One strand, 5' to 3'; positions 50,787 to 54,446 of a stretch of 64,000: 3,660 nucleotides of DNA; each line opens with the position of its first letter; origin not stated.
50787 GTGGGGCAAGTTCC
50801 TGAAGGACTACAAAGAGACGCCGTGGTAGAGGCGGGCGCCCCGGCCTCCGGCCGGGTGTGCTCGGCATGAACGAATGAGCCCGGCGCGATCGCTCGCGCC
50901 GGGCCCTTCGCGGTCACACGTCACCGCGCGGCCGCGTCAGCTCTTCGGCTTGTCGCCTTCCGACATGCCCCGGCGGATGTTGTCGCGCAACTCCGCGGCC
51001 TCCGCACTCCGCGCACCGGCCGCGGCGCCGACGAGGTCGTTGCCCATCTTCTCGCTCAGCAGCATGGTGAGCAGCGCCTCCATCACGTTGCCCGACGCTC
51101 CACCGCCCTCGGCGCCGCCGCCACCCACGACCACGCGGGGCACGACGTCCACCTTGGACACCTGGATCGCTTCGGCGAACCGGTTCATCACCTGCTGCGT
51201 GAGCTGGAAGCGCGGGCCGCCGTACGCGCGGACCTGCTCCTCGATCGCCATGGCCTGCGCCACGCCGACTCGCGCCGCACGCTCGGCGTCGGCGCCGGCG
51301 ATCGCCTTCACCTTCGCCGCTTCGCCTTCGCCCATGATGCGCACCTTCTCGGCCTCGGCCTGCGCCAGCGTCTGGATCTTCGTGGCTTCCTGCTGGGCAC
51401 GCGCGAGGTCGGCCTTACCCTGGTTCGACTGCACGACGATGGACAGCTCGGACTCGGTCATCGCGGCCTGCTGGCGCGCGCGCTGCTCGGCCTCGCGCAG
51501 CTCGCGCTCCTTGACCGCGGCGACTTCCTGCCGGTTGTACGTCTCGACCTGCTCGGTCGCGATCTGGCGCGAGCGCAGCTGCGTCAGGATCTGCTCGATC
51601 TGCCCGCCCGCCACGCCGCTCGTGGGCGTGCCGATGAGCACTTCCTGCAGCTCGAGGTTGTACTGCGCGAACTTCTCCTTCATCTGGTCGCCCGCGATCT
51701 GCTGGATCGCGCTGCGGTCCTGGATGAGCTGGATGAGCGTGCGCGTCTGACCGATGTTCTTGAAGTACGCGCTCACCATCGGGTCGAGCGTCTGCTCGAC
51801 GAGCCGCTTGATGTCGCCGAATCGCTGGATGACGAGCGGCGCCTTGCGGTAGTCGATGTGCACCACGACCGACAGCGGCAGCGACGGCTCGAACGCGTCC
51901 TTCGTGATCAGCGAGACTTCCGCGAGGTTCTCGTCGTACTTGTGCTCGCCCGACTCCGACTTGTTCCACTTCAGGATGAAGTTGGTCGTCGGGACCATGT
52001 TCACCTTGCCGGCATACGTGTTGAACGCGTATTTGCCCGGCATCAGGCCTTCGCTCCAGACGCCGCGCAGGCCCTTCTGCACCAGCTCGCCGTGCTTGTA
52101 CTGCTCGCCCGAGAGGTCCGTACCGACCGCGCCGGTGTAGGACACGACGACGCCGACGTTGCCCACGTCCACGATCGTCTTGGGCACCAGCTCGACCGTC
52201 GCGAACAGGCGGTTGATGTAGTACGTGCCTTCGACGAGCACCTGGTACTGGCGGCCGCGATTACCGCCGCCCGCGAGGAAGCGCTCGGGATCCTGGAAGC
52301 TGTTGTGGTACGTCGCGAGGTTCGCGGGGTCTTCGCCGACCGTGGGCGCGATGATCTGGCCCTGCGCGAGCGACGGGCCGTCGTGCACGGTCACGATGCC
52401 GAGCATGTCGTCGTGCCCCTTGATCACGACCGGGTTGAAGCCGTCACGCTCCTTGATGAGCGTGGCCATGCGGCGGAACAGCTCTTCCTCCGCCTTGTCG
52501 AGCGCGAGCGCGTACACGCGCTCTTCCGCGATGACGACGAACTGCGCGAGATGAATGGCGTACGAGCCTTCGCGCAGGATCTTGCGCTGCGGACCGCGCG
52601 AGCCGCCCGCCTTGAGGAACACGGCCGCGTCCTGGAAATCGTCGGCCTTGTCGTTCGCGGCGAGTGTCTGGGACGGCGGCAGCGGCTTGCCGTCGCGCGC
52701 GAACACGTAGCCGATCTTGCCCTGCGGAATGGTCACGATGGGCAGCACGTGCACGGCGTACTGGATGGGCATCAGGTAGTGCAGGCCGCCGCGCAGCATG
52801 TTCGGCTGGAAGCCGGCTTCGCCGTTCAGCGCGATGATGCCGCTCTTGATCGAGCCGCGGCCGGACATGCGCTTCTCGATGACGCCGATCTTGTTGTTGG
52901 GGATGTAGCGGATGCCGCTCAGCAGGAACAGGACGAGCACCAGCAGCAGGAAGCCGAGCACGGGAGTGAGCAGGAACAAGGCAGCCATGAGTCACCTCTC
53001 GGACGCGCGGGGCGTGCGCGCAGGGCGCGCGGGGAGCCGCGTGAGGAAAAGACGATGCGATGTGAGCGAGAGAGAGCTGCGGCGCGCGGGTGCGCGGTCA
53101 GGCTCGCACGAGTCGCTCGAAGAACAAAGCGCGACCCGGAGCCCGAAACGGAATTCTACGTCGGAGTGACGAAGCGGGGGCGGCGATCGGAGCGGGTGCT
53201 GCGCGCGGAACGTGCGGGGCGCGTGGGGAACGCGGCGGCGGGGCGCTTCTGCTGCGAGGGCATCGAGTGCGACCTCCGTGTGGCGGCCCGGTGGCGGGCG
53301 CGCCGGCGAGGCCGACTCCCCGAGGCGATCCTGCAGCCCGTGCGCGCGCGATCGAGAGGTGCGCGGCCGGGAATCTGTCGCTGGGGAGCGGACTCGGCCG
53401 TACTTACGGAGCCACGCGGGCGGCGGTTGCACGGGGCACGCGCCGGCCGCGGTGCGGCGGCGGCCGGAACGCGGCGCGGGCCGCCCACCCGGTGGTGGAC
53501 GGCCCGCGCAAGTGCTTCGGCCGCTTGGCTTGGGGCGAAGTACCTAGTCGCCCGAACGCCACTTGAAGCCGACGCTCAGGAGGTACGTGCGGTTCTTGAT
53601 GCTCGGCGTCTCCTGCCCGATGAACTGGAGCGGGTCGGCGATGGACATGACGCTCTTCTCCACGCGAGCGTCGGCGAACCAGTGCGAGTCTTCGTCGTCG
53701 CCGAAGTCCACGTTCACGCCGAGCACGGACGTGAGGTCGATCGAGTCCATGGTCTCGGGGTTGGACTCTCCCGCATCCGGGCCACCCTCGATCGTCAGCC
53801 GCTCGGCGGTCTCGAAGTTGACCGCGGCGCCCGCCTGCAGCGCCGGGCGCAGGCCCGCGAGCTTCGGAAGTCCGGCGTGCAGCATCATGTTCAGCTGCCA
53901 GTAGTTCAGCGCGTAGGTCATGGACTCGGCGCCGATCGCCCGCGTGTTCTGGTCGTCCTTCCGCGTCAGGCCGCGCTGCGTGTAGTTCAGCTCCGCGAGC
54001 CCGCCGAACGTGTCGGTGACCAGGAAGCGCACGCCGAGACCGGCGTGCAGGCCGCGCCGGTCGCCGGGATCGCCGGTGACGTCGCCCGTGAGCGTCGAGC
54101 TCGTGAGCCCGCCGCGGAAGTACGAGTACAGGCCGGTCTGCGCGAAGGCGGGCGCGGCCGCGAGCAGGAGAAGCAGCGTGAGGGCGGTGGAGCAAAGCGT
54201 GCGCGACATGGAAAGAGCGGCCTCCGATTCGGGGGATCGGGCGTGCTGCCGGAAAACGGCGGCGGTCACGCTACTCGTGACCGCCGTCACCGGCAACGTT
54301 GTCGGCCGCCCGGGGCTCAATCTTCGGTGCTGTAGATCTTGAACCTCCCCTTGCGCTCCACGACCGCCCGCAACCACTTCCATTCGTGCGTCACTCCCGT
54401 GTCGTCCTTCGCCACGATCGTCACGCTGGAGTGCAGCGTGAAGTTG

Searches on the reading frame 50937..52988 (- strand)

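Call 20: search_protein_families(library=pfam, proteins=[window:50937-52988:-], max_evalue=0.001)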
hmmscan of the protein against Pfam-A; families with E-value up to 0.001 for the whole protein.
window:50937-52988:- (683 aa): 1 family
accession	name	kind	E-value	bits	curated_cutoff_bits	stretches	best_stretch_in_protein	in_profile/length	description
PF01145.31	Band_7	-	1.3e-11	45.3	23.6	1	272-477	2-165/176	SPFH domain / Band 7 family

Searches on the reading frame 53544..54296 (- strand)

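Call 20: search_protein_families(library=pfam, proteins=[window:53544-54296:-], max_evalue=0.001)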
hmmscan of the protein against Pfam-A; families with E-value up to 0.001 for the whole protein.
window:53544-54296:- (250 aa): 2 families
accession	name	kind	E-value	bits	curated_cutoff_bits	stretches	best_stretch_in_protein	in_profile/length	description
PF13505.12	OMP_b-brl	-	1.8e-10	41.7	28.7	1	39-245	2-174/175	Outer membrane protein beta-barrel domain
PF13568.12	OMP_b-brl_2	-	3.2e-10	40.8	27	1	52-219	2-173/175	Outer membrane protein beta-barrel domain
